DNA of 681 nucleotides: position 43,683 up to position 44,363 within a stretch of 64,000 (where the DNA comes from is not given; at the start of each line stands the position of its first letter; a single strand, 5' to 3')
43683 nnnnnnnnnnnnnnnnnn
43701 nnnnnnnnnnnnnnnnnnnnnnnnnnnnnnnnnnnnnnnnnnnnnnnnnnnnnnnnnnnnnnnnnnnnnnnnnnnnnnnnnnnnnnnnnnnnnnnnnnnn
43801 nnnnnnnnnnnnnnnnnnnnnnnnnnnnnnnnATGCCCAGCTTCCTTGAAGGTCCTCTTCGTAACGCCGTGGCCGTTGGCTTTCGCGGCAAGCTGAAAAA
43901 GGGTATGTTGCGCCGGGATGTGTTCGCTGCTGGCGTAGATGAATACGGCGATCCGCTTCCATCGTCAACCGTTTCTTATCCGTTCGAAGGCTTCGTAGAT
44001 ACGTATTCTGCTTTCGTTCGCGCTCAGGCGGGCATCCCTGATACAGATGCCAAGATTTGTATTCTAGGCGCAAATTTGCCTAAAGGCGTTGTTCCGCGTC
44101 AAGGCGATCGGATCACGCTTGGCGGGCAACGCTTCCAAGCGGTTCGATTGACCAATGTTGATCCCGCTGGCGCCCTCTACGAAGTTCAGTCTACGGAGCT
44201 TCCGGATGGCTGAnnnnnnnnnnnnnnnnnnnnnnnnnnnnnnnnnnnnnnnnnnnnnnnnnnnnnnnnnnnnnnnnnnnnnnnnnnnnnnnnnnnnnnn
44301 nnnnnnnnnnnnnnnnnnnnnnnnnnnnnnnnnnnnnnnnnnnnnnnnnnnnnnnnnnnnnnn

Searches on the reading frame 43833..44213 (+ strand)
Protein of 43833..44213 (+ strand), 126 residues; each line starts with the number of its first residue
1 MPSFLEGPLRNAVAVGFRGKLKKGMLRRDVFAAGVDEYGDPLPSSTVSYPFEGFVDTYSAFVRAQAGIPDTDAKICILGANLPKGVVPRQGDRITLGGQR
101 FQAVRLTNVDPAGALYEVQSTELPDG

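Call 15: search_protein_families(library=phrogs, proteins=[window:43833-44213:+])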
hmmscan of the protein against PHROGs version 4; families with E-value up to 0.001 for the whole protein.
window:43833-44213:+ (126 aa): 1 family
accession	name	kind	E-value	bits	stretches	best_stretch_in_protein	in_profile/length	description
phrog_161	-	connector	2.4e-08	35.3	1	40-119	38-116/120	head closure Hc1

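Call 40: find_encoding_contigs(protein=window:43833-44213:+, flank=10000, max_places=2)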
Protein window:43833-44213:+ (126 aa): 1 contig read that carries it; 1 place shown.
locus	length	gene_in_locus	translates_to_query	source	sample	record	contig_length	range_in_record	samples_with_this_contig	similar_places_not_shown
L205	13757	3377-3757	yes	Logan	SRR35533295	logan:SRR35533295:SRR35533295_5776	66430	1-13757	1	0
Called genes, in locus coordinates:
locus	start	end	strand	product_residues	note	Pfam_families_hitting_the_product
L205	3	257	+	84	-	?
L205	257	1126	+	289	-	-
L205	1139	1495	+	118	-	-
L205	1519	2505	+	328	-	-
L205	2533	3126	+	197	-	-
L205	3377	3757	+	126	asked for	-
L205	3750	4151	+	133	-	-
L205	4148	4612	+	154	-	-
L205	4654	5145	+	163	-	PF08813:Phage_tail_3 (weak)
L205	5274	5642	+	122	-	-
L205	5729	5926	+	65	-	-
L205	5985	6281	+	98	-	-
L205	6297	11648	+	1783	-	PF06791:TMP_2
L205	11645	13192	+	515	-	-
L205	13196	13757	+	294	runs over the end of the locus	-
